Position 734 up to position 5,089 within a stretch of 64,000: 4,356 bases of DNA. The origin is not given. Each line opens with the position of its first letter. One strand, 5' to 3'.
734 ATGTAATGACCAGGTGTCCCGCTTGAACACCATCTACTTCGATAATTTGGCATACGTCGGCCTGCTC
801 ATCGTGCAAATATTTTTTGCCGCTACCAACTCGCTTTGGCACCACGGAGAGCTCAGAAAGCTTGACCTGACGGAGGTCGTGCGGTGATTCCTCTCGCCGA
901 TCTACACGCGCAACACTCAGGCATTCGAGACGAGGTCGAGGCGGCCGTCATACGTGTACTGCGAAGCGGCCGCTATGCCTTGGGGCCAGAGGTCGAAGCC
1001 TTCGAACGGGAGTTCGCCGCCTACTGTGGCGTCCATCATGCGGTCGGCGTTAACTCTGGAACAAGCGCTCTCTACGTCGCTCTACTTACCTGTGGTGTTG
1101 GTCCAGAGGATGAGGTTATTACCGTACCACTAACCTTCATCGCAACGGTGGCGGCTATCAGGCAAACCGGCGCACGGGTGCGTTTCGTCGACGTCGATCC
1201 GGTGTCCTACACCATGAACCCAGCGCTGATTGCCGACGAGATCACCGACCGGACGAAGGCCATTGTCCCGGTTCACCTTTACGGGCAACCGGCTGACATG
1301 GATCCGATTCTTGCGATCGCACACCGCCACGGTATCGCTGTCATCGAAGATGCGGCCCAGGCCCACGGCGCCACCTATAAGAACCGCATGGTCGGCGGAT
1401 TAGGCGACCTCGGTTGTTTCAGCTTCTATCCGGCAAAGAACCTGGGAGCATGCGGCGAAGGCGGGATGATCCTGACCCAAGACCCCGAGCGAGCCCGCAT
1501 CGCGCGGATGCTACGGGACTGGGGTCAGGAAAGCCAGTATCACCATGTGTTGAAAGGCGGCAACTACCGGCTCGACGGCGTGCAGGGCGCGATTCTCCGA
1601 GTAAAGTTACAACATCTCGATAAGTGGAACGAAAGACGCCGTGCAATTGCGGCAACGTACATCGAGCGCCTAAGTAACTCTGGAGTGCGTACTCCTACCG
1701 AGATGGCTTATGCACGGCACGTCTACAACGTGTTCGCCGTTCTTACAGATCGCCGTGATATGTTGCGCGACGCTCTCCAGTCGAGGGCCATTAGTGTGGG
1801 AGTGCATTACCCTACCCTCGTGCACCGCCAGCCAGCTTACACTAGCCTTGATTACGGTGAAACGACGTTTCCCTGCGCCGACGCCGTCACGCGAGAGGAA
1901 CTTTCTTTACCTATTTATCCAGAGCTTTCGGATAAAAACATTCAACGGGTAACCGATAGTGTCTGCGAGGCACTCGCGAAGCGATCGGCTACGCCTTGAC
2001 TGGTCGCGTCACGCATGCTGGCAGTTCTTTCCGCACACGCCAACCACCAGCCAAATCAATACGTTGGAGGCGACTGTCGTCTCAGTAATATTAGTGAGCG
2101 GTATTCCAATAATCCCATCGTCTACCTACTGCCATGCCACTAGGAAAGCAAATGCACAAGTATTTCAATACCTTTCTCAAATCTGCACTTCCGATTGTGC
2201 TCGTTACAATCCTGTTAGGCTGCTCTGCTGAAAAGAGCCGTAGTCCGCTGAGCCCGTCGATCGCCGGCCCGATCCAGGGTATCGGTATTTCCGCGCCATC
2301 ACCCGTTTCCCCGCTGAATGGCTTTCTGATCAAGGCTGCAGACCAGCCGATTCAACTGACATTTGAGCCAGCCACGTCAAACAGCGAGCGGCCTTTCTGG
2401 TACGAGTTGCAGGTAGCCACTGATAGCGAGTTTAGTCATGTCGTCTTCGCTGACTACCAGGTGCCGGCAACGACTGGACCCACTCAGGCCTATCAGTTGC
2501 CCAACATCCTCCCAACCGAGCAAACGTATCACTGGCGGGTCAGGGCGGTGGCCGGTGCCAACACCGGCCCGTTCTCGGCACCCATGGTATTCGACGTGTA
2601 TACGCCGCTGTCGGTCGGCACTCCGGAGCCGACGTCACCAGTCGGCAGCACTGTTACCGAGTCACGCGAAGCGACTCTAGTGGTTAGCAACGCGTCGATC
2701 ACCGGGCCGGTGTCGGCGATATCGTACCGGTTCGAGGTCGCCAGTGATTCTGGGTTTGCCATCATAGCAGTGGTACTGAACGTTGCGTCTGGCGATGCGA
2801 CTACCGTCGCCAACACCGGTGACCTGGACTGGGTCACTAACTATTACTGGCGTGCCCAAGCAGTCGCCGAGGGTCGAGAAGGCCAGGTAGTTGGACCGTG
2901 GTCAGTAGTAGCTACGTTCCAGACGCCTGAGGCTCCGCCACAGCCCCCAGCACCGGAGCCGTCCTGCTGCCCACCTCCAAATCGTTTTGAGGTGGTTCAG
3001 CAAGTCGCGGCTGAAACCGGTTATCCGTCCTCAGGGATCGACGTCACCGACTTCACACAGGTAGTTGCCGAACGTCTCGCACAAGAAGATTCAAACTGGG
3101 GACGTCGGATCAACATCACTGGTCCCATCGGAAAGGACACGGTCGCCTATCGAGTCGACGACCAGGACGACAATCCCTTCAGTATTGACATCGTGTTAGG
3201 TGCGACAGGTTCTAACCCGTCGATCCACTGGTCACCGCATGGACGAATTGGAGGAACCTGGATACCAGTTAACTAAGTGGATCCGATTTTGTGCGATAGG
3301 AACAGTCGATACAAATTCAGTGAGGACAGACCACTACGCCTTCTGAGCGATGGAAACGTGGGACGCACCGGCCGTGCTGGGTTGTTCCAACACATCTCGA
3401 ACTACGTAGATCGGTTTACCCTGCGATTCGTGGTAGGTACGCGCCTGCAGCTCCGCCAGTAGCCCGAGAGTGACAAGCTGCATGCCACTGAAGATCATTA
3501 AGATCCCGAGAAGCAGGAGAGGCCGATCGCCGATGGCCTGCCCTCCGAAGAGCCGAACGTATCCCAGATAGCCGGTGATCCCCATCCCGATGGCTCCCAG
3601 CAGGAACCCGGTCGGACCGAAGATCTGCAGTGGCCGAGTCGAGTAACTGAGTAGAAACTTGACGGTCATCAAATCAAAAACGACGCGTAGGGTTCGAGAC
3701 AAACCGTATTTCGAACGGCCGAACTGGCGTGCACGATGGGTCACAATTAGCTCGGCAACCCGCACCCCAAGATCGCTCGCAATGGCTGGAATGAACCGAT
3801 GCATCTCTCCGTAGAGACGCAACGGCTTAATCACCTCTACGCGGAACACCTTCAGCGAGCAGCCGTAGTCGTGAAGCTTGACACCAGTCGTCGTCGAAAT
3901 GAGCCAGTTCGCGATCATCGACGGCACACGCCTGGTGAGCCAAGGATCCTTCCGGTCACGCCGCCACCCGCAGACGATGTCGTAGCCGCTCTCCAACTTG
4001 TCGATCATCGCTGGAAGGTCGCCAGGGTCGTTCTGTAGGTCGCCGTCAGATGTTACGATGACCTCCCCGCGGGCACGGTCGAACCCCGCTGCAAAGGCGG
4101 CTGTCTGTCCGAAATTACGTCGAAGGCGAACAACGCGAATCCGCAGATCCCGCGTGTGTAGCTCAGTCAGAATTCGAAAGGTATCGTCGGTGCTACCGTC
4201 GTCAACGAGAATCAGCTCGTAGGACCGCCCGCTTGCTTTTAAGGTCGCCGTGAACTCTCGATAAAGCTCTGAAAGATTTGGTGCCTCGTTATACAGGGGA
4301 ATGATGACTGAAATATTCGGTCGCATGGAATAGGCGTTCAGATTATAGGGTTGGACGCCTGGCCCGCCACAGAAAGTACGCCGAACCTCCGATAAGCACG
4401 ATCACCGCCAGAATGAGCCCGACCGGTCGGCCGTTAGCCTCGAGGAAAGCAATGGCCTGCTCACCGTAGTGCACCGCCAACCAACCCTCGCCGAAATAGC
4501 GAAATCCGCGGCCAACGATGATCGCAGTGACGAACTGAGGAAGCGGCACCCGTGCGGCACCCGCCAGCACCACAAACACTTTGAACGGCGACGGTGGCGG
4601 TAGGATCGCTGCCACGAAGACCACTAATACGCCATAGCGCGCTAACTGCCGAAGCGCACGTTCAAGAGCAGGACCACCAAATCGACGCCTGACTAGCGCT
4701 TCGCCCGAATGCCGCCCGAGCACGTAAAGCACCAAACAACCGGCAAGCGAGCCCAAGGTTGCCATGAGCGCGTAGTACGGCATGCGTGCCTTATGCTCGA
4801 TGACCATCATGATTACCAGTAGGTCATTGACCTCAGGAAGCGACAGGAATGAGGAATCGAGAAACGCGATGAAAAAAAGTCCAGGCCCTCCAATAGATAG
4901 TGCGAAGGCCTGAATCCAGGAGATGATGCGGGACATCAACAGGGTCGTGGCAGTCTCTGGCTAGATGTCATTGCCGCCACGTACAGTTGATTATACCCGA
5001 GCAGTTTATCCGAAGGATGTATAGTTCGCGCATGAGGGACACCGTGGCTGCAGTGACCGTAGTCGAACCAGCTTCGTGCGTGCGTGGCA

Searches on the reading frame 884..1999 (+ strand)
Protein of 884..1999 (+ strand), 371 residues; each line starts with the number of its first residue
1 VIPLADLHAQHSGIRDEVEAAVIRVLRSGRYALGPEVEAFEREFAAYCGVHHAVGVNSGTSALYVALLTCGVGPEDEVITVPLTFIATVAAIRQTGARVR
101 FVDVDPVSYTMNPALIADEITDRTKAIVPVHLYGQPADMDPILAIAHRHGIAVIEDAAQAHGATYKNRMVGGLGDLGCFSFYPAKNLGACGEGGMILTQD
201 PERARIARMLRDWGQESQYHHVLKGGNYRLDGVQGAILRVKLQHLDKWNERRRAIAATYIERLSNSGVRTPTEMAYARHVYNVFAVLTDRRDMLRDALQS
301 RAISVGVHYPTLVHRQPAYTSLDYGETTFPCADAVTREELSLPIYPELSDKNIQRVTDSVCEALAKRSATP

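Call 72: search_protein_families(library=pfam, proteins=[window:884-1999:+], max_evalue=0.0001)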
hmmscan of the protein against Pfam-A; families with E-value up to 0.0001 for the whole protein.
window:884-1999:+ (371 aa): 3 families
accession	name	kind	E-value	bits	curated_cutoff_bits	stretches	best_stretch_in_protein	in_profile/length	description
PF01041.23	DegT_DnrJ_EryC1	-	3.3e-121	405.3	19.8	1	15-360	4-359/360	DegT/DnrJ/EryC1/StrS aminotransferase family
PF00266.25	Aminotran_5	-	3.6e-05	23.4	21.5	1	56-162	67-181/371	Aminotransferase class-V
PF01053.26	Cys_Met_Meta_PP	-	5.5e-05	22.3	27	1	35-163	52-180/381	Cys/Met metabolism PLP-dependent enzyme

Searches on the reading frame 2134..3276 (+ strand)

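Call 53: search_protein_families(library=pfam, proteins=[window:2134-3276:+], max_evalue=0.001)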
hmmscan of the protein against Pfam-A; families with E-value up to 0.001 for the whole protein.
window:2134-3276:+ (380 aa): 3 families
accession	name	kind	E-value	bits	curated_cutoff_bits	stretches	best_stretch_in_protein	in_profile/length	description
PF00041.27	fn3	-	1.2e-05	25.9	25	1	68-152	11-82/84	Fibronectin type III domain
PF25788.1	Ig_Rha78A_N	-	1.2e-05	25.9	27.4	0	87-154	35-100/105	Rha78A-like, N-terminal immunoglobulin domain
PF16655.11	PhoD_N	-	0.00017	22.5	30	0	83-141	23-79/90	PhoD-like phosphatase, N-terminal domain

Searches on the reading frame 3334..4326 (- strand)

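Call 72: search_protein_families(library=pfam, proteins=[window:3334-4326:-], max_evalue=0.0001)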
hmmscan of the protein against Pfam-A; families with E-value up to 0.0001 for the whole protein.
window:3334-4326:- (330 aa): 2 families
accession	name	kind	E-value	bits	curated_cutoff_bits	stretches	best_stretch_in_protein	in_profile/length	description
PF00535.33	Glycos_transf_2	-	1.9e-34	119.5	23.3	1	6-167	1-165/168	Glycosyl transferase family 2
PF10111.15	Glyco_tranf_2_2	-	2.1e-06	27.9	27.3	1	6-105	1-100/276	Glycosyltransferase like family 2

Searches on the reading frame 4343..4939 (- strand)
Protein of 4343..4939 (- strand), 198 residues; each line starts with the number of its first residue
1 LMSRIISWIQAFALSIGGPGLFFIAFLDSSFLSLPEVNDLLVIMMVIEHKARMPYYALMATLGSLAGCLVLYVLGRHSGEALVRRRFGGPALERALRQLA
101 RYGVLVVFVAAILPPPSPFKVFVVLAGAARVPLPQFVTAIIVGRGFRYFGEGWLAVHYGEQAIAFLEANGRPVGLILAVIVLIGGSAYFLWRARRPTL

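Call 16: search_protein_families(library=pfam, proteins=[window:4343-4939:-], max_evalue=0.001)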
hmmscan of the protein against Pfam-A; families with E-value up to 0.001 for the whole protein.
window:4343-4939:- (198 aa): 1 family
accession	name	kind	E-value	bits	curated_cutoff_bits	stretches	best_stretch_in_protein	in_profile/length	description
PF09335.16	VTT_dom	-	2.1e-13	51.3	33.9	1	55-146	18-112/123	VTT domain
